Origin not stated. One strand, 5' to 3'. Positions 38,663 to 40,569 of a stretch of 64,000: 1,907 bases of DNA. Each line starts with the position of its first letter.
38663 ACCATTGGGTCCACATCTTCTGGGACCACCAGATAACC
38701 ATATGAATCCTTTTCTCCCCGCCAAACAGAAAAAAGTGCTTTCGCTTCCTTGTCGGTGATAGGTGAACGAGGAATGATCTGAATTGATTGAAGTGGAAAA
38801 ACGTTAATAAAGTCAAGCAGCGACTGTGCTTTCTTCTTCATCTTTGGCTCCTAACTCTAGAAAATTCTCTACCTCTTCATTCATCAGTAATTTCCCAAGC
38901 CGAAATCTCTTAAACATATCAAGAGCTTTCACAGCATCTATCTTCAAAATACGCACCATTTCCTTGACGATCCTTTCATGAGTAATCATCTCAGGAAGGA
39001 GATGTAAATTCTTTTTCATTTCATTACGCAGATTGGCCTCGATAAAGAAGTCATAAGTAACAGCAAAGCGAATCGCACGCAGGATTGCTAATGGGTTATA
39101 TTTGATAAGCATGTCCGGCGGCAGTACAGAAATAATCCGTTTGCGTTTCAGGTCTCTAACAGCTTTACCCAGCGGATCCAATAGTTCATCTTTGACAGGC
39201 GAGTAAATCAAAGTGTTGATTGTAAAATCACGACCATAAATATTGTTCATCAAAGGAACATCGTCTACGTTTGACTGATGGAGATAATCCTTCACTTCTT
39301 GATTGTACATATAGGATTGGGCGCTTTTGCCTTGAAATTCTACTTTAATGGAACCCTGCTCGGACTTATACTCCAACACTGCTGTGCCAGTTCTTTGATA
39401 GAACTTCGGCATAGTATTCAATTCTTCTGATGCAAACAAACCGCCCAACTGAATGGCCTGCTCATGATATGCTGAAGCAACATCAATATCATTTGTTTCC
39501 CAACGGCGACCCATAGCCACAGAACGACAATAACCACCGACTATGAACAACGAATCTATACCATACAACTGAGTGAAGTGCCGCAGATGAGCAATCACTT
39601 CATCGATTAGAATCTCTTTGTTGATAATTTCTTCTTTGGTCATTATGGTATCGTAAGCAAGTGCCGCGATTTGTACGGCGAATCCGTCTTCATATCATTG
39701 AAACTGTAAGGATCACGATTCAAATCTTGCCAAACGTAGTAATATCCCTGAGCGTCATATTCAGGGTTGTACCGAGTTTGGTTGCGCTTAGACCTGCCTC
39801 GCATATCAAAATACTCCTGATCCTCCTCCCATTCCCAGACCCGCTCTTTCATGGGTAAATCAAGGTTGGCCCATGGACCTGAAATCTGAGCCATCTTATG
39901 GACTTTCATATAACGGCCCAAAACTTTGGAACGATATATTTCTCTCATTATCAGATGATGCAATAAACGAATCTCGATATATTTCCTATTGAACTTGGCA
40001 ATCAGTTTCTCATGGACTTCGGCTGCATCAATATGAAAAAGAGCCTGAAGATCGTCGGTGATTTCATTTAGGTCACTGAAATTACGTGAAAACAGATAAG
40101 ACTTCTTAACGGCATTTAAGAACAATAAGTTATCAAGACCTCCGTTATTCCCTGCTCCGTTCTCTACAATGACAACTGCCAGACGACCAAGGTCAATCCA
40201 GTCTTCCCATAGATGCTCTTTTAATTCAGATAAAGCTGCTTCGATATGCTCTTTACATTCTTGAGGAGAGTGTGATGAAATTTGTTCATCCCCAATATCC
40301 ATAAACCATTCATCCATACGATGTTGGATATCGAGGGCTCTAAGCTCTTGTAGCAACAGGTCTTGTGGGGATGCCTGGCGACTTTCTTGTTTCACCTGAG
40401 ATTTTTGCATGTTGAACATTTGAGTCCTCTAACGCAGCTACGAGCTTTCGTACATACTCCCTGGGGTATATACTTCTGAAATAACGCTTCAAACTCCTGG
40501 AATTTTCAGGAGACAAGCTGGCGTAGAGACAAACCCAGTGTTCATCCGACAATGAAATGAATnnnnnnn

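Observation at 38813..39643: Minimal CCA-type tRNA nucleotidyltransferase (276 aa) encoded by the phage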

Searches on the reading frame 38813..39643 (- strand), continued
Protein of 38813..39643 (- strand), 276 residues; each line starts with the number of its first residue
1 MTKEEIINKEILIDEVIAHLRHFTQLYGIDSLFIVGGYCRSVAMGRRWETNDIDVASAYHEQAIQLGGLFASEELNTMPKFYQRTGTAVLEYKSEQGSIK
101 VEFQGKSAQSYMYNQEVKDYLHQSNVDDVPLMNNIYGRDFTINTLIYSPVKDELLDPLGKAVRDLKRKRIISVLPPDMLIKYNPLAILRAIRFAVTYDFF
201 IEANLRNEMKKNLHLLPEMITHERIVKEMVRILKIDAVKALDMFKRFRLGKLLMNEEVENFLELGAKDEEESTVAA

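Call 85: find_related_loci(query=A1, collection=genome_contigs, flank=4000)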
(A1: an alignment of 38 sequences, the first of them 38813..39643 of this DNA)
Query A1 (276 aa) in genome_contigs; peptide patterns used: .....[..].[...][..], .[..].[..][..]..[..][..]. (x = any residue, [..] = any of these).
281 stretches matched a pattern; 207 encode a relative of the query (tblastn E <= 1e-3); the best 80 are kept; 80 distinct loci.
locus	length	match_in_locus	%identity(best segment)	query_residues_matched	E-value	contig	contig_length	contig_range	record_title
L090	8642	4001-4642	30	1-244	1e-16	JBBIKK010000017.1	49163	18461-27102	MAG: Chloroflexota bacterium isolate BR2F70218_bin_184 NODE_510_length_49163_cov_2.81616, whole genome shotgun sequence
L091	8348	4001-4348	39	114-233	2e-16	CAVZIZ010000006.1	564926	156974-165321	MAG: uncultured Chloroflexia bacterium isolate MFD02416.bin.1.171 genome assembly, contig: contig_21724, whole genome sh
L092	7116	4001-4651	30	21-256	3e-15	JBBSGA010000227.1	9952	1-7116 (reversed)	MAG: Chloroflexales bacterium isolate LS2_sbin.21 LS2_sbin.21_K_573555_L_9952_cov_9.9661, whole genome shotgun sequence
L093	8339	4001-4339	38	117-233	4e-15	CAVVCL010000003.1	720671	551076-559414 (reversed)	MAG: uncultured Chloroflexia bacterium isolate MFD02416.bin.1.75 genome assembly, contig: contig_14533, whole genome sho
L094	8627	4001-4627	28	13-235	3e-14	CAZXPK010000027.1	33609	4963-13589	MAG TPA_asm: uncultured Anaerolineaceae bacterium isolate binchicken_co33_109 genome assembly, contig: NODE_1093_length_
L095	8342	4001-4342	37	131-245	6e-14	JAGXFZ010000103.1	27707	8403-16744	MAG: Gracilibacter sp. isolate LH_M27 k141_1306119, whole genome shotgun sequence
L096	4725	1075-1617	26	32-233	1e-13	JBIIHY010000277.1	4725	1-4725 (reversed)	MAG: Bdellovibrionota bacterium isolate ME2001-08-13pf_3300042453_group1_bin275 Rohwer_bin1166_scaffold_33207_c1, whole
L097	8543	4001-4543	26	32-233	1e-13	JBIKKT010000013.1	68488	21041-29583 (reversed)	MAG: Bdellovibrionota bacterium isolate ME2014-08-05_3300044627_group5_bin200 Rohwer_bin1185_scaffold_153_c1, whole geno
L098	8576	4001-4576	30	30-244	2e-13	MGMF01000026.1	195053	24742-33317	MAG: Chloroflexi bacterium GWB2_49_20 gwb2_scaffold_7, whole genome shotgun sequence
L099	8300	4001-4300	42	131-233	3e-13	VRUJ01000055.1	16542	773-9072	MAG: Chloroflexota bacterium isolate MohnsGC08_bin188 NODE_70_length_16542_cov_52.931491, whole genome shotgun sequence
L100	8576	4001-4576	29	32-234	2e-13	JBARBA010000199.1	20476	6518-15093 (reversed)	MAG: Anaerolineales bacterium isolate MFD05764_ilm_asm_bin8 k127_4019990, whole genome shotgun sequence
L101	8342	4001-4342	38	131-244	4e-13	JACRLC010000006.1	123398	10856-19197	MAG: Chloroflexi bacterium isolate NC_groundwater_1871_Pr3_B-0.1um_54_18 SR2-18-B1_coassembly_68289, whole genome shotgu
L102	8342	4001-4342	34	131-245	5e-13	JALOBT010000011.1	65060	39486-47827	MAG: Candidatus Cloacimonadota bacterium isolate SO_2017_LW3 bin 64 NODE_888_length_65060_cov_1.467913_LW162_2017, whole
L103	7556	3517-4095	29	30-244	5e-13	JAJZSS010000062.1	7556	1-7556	MAG: Chloroflexota bacterium isolate SKS3.bin4 NODE_16592_length_7556_cov_0.993404, whole genome shotgun sequence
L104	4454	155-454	40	131-234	6e-13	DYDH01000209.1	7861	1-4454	MAG TPA_asm: Herpetosiphon sp. isolate IMS_BF NODE_2205_length_7902_cov_5.33274, whole genome shotgun sequence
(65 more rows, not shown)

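Call 87: search_protein_families(library=padloc, proteins=[window:38813-39643:-], max_evalue=0.01)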
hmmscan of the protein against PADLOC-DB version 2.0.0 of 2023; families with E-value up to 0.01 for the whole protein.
window:38813-39643:- (276 aa): 0 families

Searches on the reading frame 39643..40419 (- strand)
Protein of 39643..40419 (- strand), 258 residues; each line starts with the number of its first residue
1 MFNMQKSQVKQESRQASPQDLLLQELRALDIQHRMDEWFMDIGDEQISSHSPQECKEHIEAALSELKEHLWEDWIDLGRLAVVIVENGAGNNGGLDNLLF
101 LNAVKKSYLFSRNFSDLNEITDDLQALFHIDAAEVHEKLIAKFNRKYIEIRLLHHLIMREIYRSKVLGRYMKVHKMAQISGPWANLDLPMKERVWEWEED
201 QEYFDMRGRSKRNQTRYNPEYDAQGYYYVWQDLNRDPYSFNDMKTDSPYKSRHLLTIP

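Call 11: search_protein_families(library=phrogs, proteins=[window:39643-40419:-], max_evalue=0.001)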
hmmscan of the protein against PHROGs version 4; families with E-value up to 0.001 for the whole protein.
window:39643-40419:- (258 aa): 0 families

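Call 12: search_protein_families(library=pfam, proteins=[window:39643-40419:-], max_evalue=0.01)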
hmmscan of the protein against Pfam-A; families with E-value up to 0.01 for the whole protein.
window:39643-40419:- (258 aa): 0 families

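Call 42: find_homologous_proteins(query=window:39643-40419:-, max_evalue=0.001)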
Query window:39643-40419:- (258 aa): 165 proteins with E <= 0.001 among 521 candidates; the best 120 are listed.
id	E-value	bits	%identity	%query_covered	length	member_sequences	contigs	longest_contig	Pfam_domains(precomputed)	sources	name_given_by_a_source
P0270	5.2e-149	513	86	100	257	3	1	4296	-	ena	-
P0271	1.5e-141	489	82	100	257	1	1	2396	-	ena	-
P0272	1.6e-132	459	76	100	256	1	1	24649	-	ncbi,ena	-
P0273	1.4e-116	407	67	100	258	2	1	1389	-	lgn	-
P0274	5.4e-116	405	65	100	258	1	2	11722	-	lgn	-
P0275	1.2e-103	364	62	100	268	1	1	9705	-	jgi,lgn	jgi:hypothetical protein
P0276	1.3e-95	338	55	100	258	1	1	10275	-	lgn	-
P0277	3.3e-91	324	58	100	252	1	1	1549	-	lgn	-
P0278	7.1e-91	323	57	100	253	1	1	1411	-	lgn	-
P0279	2.2e-90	321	59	93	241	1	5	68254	-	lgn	-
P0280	5.2e-90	320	56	100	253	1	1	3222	-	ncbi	-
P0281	8.4e-90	319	57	95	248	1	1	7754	-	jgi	-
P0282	1.5e-89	318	57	100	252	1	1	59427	-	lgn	-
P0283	8.2e-89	316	57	100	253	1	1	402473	-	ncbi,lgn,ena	-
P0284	3.3e-88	314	55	100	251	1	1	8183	-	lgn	-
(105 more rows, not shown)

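Call 53: predict_structure(alignment_id=A2)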
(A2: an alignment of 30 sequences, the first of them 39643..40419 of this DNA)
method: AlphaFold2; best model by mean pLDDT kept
length: 258 residues; sequences in the alignment: 30
mean_pLDDT: 76.0   pTM: 0.59
mean pLDDT of the five models: 76.0, 72.9, 72.7, 72.5, 71.5
residues with pLDDT >= 90: 135; 70-90: 23; 50-70: 42; < 50: 58
segments of 3 or more residues with pLDDT < 50: 1-4, 6-8, 177-181, 194-200, 213-235, 250-258
pLDDT, mean of each block of 10 residues (from residue 1): 44 64 91 93 92 94 96 97 92 91 96 95 96 93 97 96 94 64 50 45 56 45 42 49 54 41
secondary structure, 60 per line:
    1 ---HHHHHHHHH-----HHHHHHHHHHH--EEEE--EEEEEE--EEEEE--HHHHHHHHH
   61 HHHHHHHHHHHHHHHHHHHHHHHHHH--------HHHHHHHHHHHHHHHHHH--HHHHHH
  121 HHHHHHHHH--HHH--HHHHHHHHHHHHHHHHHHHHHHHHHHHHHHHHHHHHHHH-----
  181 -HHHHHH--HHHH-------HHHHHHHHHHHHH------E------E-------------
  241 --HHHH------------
elements in order: H4-12 H18-28 E31-34 E37-42 E45-49 H52-86 H95-112 H115-129 H137-175 H182-187 H190-193 H201-213 H243-246

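Call 58: fold_search(model_id=the predicted structure, library=pdb)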
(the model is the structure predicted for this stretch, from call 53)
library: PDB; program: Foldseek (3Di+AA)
matches with E <= 10: 243; with E <= 0.001: 0
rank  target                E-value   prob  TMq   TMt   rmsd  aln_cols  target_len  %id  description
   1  8tmj_B                6.1e-01  0.13  0.18  0.14  26.4       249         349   11  Cryo-EM structure of CorA in complex with conformation-specific synthetic antibody C18 and 100 uM MgCl2, State MG0.1-2 (released 2025-02-12)
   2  8qhx                  1.0e+00  0.21  0.24  0.29  18.9       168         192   14  280A Vipp1 H1-6 helical tubes in the presence of EPL (released 2024-09-18)
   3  8qbw                  1.4e+00  0.13  0.20  0.23  16.8       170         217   10  Cryo-EM structure of Vipp1-deltaH6_aa1-219 helical filament with lattice 3 (Vipp1-deltaH6_L3) (released 2024-09-11)
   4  8to0_Ai               1.5e+00  0.08  0.17  0.17  19.2       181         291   14  48-nm repeating structure of doublets from mouse sperm flagella (released 2023-11-01)
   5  8gcc_A                1.5e+00  0.15  0.20  0.08  12.7       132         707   10  T. cruzi topoisomerase II alpha bound to dsDNA and the covalent inhibitor CT1 (released 2023-07-12)
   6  9bi4_D                1.5e+00  0.12  0.18  0.12  17.7       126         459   16  cryo EM structure of dsDNA bound Mre11-Rad50 complex (released 2025-01-15)
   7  9fqr_FA               1.6e+00  0.28  0.28  0.25  20.9       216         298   12  96-nm repeat of axonemal doublet microtubules from bovine sperm (released 2025-03-26)
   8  9bi4_C                1.6e+00  0.10  0.17  0.11  17.6       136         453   17  cryo EM structure of dsDNA bound Mre11-Rad50 complex (released 2025-01-15)
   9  8tmc_E                1.6e+00  0.08  0.18  0.14  23.9       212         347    9  Cryo-EM structure of CorA in complex with conformation-specific synthetic antibody C12 and 20 mM MgCl2, State MG20-2 (released 2025-02-12)
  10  6ch2_E                1.7e+00  0.23  0.23  0.37  11.1       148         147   11  Crystal structure of the cytoplasmic domain of FlhA and FliT-FliD complex (released 2018-05-16)
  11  7rro_D0               1.7e+00  0.07  0.16  0.14  28.5       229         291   12  Structure of the 48-nm repeat doublet microtubule from bovine tracheal cilia (released 2021-10-27)
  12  8vux_A                1.7e+00  0.04  0.12  0.04  27.0       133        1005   16  Cryo-EM structure of human ABC transporter (hABCC1) bound to cGAMP (released 2024-12-25)
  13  3pla_A                1.9e+00  0.08  0.18  0.14  10.0       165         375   15  Crystal structure of a catalytically active substrate-bound box C/D RNP from Sulfolobus solfataricus (released 2011-01-26)
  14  3jcf_A                1.9e+00  0.06  0.18  0.14  27.5       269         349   12  Cryo-EM structure of the magnesium channel CorA in the closed symmetric magnesium-bound state (released 2016-02-17)
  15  6gy7_B                2.0e+00  0.25  0.22  0.18  13.6       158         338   11  Crystal structure of XaxB from Xenorhabdus nematophil (released 2018-07-25)
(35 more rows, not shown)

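Call 67: search_protein_families(library=ncbifam, proteins=[window:39643-40419:-], max_evalue=0.01)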
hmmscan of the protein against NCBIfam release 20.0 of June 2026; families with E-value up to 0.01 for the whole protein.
window:39643-40419:- (258 aa): 0 families

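Call 87: search_protein_families(library=padloc, proteins=[window:39643-40419:-], max_evalue=0.01)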
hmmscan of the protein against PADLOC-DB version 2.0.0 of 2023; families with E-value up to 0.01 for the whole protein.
window:39643-40419:- (258 aa): 0 families
